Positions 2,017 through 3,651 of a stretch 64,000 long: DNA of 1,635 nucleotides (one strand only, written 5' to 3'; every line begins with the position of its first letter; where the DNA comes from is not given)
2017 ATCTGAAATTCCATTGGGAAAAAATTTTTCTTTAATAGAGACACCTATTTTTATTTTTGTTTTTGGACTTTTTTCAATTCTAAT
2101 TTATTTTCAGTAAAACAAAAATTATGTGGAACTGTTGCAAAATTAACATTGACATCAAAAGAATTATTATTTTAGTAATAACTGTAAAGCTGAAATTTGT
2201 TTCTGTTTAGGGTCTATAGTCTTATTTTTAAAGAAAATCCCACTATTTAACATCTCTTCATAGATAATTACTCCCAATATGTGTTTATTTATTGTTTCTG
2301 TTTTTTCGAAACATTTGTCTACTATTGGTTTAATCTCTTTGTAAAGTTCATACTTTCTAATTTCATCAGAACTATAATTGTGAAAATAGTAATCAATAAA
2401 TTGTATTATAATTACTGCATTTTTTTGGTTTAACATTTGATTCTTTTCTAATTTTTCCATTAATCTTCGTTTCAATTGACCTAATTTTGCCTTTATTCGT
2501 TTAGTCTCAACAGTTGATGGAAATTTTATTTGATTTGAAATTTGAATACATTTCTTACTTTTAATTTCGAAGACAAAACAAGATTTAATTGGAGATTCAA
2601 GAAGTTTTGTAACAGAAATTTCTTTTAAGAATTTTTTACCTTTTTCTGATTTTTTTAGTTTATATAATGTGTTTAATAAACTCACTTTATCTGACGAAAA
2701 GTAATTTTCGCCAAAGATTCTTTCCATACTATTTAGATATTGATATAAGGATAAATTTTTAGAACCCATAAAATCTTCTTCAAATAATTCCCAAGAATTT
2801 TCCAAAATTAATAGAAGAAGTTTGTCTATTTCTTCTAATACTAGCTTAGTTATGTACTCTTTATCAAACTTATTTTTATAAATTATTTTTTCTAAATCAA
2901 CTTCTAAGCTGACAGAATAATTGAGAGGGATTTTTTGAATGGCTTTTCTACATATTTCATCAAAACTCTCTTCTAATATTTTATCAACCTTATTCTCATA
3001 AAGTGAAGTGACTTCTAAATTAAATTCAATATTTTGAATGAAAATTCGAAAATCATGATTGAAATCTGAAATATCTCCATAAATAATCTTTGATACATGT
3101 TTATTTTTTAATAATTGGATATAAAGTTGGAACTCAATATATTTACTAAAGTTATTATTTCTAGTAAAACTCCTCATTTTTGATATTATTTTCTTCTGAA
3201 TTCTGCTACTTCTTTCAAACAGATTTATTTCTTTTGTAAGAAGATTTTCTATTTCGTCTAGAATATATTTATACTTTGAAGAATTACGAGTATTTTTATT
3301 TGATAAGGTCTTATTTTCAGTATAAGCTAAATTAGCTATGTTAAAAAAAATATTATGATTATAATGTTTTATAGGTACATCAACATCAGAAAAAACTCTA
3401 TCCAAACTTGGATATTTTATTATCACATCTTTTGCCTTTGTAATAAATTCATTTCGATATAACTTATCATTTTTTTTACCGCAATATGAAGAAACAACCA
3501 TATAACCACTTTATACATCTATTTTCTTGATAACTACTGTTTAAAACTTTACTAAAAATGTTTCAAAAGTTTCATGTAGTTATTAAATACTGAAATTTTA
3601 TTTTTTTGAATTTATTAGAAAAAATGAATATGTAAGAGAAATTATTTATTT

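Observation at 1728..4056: Three uncharacterised genes (orphan RHH antitoxin, 444-aa and 136-aa unknowns) wedged beside the RM remnant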

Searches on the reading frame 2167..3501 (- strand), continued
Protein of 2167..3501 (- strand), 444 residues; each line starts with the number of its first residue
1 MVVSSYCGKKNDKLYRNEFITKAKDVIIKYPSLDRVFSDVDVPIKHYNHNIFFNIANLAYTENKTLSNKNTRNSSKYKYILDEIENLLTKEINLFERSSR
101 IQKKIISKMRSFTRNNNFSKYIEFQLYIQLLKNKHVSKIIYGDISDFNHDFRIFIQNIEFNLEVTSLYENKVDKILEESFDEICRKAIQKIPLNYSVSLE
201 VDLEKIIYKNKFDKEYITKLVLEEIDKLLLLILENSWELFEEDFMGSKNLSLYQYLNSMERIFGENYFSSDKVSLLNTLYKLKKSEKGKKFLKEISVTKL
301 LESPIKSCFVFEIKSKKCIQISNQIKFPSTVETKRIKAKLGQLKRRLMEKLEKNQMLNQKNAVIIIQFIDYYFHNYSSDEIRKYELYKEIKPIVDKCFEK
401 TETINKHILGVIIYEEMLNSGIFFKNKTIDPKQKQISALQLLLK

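Call 98: search_protein_families(library=padloc, proteins=[L009:4944-5426:+, L009:5423-6223:+, L009:6220-6615:+, L009:6628-8001:+, L007:5582-7396:+, L007:7446-8000:+, L004:4009-5310:+, L004:5372-6358:-, L022:6466-7128:+, L022:1519-5103:-], max_evalue=0.01)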
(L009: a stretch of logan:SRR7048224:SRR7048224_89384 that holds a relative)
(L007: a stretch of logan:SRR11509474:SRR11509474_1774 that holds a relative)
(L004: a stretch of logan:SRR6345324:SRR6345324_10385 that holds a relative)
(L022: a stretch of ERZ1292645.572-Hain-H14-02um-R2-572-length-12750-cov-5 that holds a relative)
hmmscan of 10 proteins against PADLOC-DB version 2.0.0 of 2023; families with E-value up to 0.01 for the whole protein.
L009:4944-5426:+ (160 aa): 0 families

L009:5423-6223:+ (266 aa): 0 families

L009:6220-6615:+ (131 aa): 0 families

L009:6628-8001:+ (457 aa): 0 families

L007:5582-7396:+ (604 aa): 0 families

L007:7446-8000:+ (184 aa): 1 family
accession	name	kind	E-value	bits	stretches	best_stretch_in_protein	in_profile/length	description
PDLC03820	RTasHEPN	-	0.00057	18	1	55-123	22-91/148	DRT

L004:4009-5310:+ (433 aa): 0 families

L004:5372-6358:- (328 aa): 0 families

L022:6466-7128:+ (220 aa): 0 families

L022:1519-5103:- (1194 aa): 60 families (the best 25 are shown)
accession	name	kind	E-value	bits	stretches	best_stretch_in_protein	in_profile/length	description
PDLC02623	DrmD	-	8.1e-152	505.2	1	175-1157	6-990/1040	DrmD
PDLC02500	BrxHI|BrxHII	-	1.6e-74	250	3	568-866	341-655/933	BrxHI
PDLC02621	DrmD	-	2.6e-74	249.1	2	617-1034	441-857/1040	DrmD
PDLC00659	HmaA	-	4.3e-60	201.7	3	637-1169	448-1000/1176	SNF2 helicase / DEAD-box helicase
PDLC02504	BrxHI|BrxHII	-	6.2e-58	194.5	2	555-873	328-667/971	BrxHII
PDLC02572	DrmA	-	8.9e-48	160.9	2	267-449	113-312/1043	DrmA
PDLC02620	DrmD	-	1.5e-47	160.2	3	695-826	486-615/1060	DrmD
PDLC02840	DpdE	-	2.7e-45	153.1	2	261-478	148-349/1091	DpdE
PDLC02632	DrmD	-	1.5e-43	147.2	2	269-452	120-320/662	DrmD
PDLC02619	DrmD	-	1.4e-41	140.5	2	729-832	476-578/872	DrmD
PDLC02633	DrmD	-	6.5e-41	138.2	2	628-800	454-641/839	DrmD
PDLC02843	DpdE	-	1.8e-40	136.8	2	262-476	148-343/1091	DpdE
PDLC02844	DpdE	-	1.5e-38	130.4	2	263-454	144-326/1074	DpdE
PDLC02193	PLD_Helicase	-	8.2e-37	124.8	2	574-825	578-835/905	-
PDLC02634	DrmD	-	1.5e-34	116.9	2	730-884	525-671/900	DrmD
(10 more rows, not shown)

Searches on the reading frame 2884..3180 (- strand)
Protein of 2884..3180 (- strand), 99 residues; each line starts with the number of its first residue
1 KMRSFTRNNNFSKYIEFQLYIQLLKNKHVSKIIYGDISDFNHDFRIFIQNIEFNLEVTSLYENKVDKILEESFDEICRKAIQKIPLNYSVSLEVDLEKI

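Call 113: search_protein_families(library=pfam, alignment_id=A7, max_evalue=10)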
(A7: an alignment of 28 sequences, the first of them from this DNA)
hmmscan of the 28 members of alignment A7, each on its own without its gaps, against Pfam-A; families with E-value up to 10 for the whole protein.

A. member 1, seq(99 aa): 1 family
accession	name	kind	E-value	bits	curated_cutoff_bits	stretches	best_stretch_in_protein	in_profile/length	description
PF00439.30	Bromodomain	-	0.15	12.5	21.7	1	8-52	26-70/84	Bromodomain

B. families by the number of members that match (of 28 scanned): 17 families
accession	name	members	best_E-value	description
PF11419.13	DUF3194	1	0.0065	Protein of unknown function (DUF3194)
PF00900.26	Ribosomal_S4e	1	0.0075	Ribosomal family S4e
PF22642.1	MinC_N_1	1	0.019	Cell-division inhibitor MinC, N-terminal domain-like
PF16244.11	DUF4901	1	0.029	YcdB, YcdC repeated domain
PF14709.13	DND1_DSRM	1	0.041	double strand RNA binding domain from DEAD END PROTEIN 1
PF23728.1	Tubby_C_like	1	0.059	Tubby C-terminal like domain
PF09217.15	EcoRII-N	1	0.1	Restriction endonuclease EcoRII, N-terminal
PF10043.14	DUF2279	1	0.11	Predicted periplasmic lipoprotein (DUF2279)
PF06255.18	MafB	1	0.11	Neisseria toxin MafB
PF07373.16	CAMP_factor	1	0.12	CAMP factor (Cfa)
PF14908.11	HU-CCDC81_euk_1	1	0.12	CCDC81 eukaryotic HU domain 1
PF04200.17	Lipoprotein_17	1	0.13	Lipoprotein associated domain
PF00439.30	Bromodomain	1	0.15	Bromodomain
PF09657.15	Cas_Csx8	1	0.15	CRISPR-associated protein Csx8 (Cas_Csx8)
PF18545.6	HalOD1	1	0.2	Halobacterial output domain 1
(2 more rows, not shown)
